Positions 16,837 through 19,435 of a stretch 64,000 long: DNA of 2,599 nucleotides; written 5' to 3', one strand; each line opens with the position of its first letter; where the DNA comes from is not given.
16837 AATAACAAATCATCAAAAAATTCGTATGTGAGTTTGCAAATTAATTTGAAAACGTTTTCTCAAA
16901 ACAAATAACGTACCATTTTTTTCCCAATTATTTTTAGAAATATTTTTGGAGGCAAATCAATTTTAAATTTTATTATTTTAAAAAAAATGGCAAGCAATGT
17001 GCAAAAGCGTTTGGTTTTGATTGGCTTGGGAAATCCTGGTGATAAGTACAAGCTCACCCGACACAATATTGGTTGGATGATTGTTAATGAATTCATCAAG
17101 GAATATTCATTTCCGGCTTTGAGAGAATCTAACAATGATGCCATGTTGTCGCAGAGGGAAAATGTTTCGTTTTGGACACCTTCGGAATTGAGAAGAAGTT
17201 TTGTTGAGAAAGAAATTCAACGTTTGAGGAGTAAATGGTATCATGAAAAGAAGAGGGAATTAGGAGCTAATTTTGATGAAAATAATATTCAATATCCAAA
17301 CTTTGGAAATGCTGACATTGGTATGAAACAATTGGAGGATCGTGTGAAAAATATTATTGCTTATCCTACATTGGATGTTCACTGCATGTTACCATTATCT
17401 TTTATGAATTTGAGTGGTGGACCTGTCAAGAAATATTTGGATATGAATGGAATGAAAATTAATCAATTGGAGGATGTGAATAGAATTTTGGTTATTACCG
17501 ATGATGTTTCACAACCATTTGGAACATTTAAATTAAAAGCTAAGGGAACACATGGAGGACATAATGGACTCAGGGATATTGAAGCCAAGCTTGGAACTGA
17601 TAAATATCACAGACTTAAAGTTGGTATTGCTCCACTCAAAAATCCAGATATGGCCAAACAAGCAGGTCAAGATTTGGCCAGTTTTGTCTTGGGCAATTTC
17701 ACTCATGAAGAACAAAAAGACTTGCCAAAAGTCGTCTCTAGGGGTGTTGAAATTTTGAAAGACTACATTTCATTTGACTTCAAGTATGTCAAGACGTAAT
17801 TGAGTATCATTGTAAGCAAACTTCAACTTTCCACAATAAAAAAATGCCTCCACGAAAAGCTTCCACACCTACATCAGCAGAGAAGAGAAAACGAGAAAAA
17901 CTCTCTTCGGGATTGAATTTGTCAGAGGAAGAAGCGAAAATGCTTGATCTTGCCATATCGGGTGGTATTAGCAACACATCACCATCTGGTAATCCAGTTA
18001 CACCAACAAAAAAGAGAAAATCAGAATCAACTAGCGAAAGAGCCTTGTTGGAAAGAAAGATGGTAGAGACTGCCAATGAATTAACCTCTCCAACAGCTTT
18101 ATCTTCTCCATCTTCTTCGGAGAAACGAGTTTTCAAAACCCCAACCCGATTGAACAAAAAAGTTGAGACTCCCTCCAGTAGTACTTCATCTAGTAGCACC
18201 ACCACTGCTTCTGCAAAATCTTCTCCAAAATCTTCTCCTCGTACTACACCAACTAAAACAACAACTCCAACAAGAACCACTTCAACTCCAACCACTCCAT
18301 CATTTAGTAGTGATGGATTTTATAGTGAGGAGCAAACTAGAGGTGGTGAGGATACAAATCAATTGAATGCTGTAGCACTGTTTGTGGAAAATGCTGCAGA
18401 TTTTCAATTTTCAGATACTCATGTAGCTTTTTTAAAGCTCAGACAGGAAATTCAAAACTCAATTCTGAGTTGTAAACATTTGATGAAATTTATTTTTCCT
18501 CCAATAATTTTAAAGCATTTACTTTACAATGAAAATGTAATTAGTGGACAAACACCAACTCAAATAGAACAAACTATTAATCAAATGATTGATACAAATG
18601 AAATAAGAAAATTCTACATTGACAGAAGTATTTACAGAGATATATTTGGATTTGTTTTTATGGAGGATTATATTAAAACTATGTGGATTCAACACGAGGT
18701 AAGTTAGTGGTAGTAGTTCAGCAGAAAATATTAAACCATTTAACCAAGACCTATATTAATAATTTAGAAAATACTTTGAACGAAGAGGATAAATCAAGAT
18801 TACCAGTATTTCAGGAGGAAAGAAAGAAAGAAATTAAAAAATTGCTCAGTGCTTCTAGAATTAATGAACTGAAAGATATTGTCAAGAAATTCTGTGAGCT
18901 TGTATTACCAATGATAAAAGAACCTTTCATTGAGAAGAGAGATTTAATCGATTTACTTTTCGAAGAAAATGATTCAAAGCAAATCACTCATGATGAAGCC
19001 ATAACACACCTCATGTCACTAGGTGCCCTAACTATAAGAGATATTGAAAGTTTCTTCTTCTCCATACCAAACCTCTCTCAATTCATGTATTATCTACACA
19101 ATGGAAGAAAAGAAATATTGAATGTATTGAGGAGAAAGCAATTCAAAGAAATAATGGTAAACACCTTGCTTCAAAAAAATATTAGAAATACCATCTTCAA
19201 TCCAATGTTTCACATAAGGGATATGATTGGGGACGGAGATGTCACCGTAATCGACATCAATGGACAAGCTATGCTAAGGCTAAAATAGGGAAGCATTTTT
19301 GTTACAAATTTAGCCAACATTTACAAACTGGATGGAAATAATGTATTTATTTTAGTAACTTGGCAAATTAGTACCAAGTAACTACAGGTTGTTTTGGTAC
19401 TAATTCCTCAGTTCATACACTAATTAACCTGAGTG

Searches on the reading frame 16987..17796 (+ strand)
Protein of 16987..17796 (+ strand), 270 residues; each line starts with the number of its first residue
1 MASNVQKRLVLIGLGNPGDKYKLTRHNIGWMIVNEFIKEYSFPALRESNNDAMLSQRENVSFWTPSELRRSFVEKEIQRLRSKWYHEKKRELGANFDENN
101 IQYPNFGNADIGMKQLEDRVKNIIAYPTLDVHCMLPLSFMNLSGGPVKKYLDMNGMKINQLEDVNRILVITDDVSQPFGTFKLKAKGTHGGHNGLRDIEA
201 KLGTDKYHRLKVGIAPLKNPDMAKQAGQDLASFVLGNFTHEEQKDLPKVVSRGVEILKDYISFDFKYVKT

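Call 4: search_protein_families(library=pfam, proteins=[window:16987-17796:+], max_evalue=0.01)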
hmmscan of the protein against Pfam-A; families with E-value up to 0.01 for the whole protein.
window:16987-17796:+ (270 aa): 1 family
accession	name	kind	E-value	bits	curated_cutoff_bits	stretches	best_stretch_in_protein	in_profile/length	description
PF01195.25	Pept_tRNA_hydro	-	1.2e-45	156.1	27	2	125-263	48-173/183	Peptidyl-tRNA hydrolase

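Call 18: find_homologous_proteins(query=window:16987-17796:+, max_evalue=1e-10)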
Query window:16987-17796:+ (270 aa): 1622 proteins with E <= 1e-10 among 2268 candidates; the best 120 are listed.
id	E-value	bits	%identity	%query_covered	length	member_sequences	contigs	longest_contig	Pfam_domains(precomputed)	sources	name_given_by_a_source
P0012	6.1e-180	615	100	100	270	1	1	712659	PF01195.26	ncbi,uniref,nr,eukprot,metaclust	ncbi:predicted protein [Naegleria gruberi]|uniref:Peptidyl-tRNA hydrolase n=1 Tax=Naegleria gruberi 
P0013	2.6e-127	442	72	100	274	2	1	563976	PF01195.26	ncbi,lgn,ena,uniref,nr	ncbi:hypothetical protein FDP41_009378 [Naegleria fowleri]|uniref:Peptidyl-tRNA hydrolase n=1 Tax=Na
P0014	6.1e-124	431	70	99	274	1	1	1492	PF01195.26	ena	-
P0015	1.7e-84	302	51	97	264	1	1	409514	PF01195.26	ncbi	ncbi:hypothetical protein ABK040_006593 [Willaertia magna]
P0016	2.2e-54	203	40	96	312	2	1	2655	PF01195.26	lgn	-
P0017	2.8e-51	193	40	96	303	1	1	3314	PF01195.26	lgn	-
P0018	2.5e-50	190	38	99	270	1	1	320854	PF01195.26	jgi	jgi:PTH1 family peptidyl-tRNA hydrolase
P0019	8.2e-46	175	37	94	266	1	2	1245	PF01195.26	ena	-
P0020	2.3e-42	164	35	93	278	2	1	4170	PF01195.26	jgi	jgi:PTH1 family peptidyl-tRNA hydrolase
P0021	2.8e-40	157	39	94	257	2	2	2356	PF01195.26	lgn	-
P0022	3.2e-28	117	46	52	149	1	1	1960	PF01195.26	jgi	jgi:PTH1 family peptidyl-tRNA hydrolase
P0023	1.2e-27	115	31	94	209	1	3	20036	PF01195.26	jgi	jgi:PTH1 family peptidyl-tRNA hydrolase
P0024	1.3e-27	115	31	94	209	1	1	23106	PF01195.26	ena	-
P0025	4.2e-27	114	42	50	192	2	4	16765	PF01195.26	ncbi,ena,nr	ncbi:MAG: aminoacyl-tRNA hydrolase [Bacilli bacterium]|nr:aminoacyl-tRNA hydrolase [Bacilli bacteriu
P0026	5.9e-27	113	31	94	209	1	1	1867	PF01195.26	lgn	-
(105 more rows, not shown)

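Call 19: find_encoding_contigs(protein=P0012, flank=10000, max_places=2)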
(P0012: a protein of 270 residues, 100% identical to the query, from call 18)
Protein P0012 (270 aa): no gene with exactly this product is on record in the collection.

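Call 20: find_encoding_contigs(protein=P0013, flank=10000, max_places=3)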
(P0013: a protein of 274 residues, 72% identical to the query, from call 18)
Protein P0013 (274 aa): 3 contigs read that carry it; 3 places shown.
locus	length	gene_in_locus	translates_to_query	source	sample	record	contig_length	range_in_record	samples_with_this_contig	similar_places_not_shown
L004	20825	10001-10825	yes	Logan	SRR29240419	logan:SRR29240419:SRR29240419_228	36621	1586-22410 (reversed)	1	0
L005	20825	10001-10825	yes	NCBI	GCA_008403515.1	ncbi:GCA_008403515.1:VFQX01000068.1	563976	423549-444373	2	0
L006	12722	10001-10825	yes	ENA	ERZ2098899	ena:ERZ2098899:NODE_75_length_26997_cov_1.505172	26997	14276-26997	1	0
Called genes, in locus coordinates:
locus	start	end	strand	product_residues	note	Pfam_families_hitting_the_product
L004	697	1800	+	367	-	PF04031:Las1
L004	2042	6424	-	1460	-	PF02518:HATPase_c, PF00204:DNA_gyraseB, PF01751:Toprim (weak), PF16898:TOPRIM_C, PF00521:DNA_topoisoIV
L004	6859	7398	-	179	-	PF00071:Ras, PF08477:Roc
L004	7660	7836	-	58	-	PF00071:Ras, PF08477:Roc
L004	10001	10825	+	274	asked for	PF01195:Pept_tRNA_hydro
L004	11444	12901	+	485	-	PF00067:p450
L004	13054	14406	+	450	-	PF00155:Aminotran_1_2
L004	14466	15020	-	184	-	-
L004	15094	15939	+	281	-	-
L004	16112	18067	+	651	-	-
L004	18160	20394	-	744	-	PF22591:eIF3a_PCI_TPR-like, PF01399:PCI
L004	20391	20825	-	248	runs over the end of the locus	PF22591:eIF3a_PCI_TPR-like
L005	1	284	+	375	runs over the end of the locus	PF03051:Peptidase_C1_2 (faint), PF08246:Inhibitor_I29, PF00112:Peptidase_C1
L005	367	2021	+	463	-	PF04031:Las1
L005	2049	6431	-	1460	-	PF02518:HATPase_c, PF00204:DNA_gyraseB, PF01751:Toprim (weak), PF16898:TOPRIM_C, PF00521:DNA_topoisoIV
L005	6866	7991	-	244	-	PF00025:Arf, PF03193:RsgA_GTPase (faint), PF00009:GTP_EFTU (faint), PF00071:Ras, PF08477:Roc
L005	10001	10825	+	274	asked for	PF01195:Pept_tRNA_hydro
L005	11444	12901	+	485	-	PF00067:p450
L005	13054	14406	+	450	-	PF00155:Aminotran_1_2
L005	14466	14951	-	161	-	-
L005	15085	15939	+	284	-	-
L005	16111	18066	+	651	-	-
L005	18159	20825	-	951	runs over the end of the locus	PF22591:eIF3a_PCI_TPR-like, PF01399:PCI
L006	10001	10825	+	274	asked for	PF01195:Pept_tRNA_hydro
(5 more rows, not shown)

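Call 21: find_encoding_contigs(protein=P0015, flank=10000, max_places=2)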
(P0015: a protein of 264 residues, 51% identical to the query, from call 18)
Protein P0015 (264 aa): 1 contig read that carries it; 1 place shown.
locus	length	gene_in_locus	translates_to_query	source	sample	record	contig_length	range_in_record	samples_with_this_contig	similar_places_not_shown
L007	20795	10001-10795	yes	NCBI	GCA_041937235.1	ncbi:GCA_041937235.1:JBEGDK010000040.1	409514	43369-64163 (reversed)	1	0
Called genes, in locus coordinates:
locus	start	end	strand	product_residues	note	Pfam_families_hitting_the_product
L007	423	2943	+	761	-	PF02042:RWP-RK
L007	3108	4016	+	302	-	PF00378:ECH_1, PF16113:ECH_2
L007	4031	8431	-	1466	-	PF02518:HATPase_c, PF00204:DNA_gyraseB, PF16898:TOPRIM_C, PF00521:DNA_topoisoIV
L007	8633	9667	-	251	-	PF00025:Arf, PF00009:GTP_EFTU (faint), PF00071:Ras, PF03193:RsgA_GTPase (faint), PF08477:Roc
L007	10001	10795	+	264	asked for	PF01195:Pept_tRNA_hydro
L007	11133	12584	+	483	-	PF00067:p450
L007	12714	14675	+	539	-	-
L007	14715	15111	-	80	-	-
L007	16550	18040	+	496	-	PF00561:Abhydrolase_1 (weak)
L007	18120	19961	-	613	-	PF00892:EamA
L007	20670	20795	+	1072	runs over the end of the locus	PF01074:Glyco_hydro_38N, PF09261:Alpha-mann_mid, PF07748:Glyco_hydro_38C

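Call 79: search_solved_structures(query=L005:11444-12898:+, max_evalue=1e-20)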
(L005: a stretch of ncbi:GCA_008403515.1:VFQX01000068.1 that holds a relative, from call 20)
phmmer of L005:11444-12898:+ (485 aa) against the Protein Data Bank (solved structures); distinct sequences matched with E-value up to 1e-20: 89 (the best 60 are shown).
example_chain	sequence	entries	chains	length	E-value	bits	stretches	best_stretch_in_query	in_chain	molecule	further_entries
5tl8_A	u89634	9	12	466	0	1022.7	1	29-485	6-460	Protein CYP51 | CYP51, sterol 14alpha-demethylase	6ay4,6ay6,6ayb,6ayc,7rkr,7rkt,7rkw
6q2c_A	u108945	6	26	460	1.6e-110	373.6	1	29-481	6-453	Obtusifoliol 14alphademethylase | Obtusifoliol 14alphademethylase, putative | sterol 14a-demethylase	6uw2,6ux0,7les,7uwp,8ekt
9bat_A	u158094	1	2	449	1.5e-92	314.3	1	34-481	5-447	Lanosterol 14-alpha demethylase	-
8yqo_A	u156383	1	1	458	3.3e-91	309.9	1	29-483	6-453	Lanosterol 14-alpha demethylase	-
3jus_A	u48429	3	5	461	1.2e-90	308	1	36-483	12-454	Lanosterol 14-alpha demethylase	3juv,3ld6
4uhl_A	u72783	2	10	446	2.9e-90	306.8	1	37-482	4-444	STEROL 14-ALPHA DEMETHYLASE | Lanosterol 14-alpha demethylase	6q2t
4uhi_A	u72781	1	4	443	5.3e-90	305.9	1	37-482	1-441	STEROL 14-ALPHA DEMETHYLASE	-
8ss0_A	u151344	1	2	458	1e-88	301.7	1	29-483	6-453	Lanosterol 14-alpha demethylase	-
6uez_A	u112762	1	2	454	1.3e-88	301.3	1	29-482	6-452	Lanosterol 14-alpha demethylase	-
8sbi_A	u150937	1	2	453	1.9e-88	300.8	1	29-482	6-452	Lanosterol 14-alpha demethylase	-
6fmo_A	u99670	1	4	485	5.6e-85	289.4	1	11-474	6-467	Sterol 14alpha-demethylase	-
4coh_A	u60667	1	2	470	1.9e-83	284.3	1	29-474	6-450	STEROL 14-ALPHA DEMETHYLASE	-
3l4d_A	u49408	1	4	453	4e-83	283.2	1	36-482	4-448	Sterol 14-alpha demethylase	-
4c27_A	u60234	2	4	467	4.2e-83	283.2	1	32-474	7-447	STEROL 14-ALPHA DEMETHYLASE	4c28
3khm_A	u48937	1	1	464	6.6e-83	282.5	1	31-474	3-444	Sterol 14 alpha-demethylase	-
7jj1_A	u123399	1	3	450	1.2e-82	281.7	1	34-482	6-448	Cytochrome P450 51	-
6mi0_A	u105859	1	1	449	1.4e-82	281.4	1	34-482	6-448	Cytochrome P450 51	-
6mcw_A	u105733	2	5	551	2.3e-82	280.8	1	34-482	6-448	Cytochrome P450 51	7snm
7tef_A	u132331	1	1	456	6.7e-70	239.7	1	48-484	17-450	Cytochrome P450 51B1 Cyp51B1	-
1x8v_A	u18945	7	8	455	5.5e-69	236.6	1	48-482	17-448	Cytochrome P450 51 | STEROL 14ALPHA-DEMETHYLASE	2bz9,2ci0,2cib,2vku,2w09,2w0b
1e9x_A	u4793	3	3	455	1.3e-68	235.4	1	48-482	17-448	CYTOCHROME P450 51-LIKE RV0764C | CYTOCHROME P450 51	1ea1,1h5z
2w0a_A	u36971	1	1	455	3.7e-68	233.9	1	48-482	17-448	CYTOCHROME P450 51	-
1u13_A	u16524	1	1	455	1.3e-67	232.1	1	48-482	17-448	Cytochrome P450 51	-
9wat_A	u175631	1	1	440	1.2e-47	166.2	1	43-482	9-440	Cytochrome P450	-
6c93_A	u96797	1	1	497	1.3e-27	100.2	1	215-453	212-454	Cytochrome P450 4B1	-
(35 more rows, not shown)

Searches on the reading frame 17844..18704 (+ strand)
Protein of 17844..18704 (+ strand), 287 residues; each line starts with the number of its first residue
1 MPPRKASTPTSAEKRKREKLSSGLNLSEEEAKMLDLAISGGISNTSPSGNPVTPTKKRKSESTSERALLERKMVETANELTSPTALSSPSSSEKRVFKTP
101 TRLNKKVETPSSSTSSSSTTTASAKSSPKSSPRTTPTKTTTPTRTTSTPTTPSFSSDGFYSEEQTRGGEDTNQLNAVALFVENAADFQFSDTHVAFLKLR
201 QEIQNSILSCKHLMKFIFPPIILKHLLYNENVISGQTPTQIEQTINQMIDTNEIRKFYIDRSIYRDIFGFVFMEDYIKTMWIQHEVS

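Call 4: search_protein_families(library=pfam, proteins=[window:17844-18704:+], max_evalue=0.01)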
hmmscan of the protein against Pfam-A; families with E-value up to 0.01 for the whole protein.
window:17844-18704:+ (287 aa): 1 family
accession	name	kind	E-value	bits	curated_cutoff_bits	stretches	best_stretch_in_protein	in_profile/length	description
PF10494.15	Stk19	-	0.002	18.1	27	1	215-280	27-91/278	Inactive serine-threonine protein kinase 19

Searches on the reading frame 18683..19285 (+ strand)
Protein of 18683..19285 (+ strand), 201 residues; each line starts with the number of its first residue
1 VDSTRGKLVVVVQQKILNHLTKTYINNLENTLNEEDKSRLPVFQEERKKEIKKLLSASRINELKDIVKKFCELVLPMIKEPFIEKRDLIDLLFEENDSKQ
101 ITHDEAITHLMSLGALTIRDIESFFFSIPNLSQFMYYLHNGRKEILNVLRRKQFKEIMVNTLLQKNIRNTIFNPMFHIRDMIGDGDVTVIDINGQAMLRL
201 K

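Call 4: search_protein_families(library=pfam, proteins=[window:18683-19285:+], max_evalue=0.01)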
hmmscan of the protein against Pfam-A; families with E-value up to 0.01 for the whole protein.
window:18683-19285:+ (201 aa): 1 family
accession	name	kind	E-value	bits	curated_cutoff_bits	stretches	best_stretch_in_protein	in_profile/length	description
PF10494.15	Stk19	-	2e-09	37.8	27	1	52-165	102-217/278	Inactive serine-threonine protein kinase 19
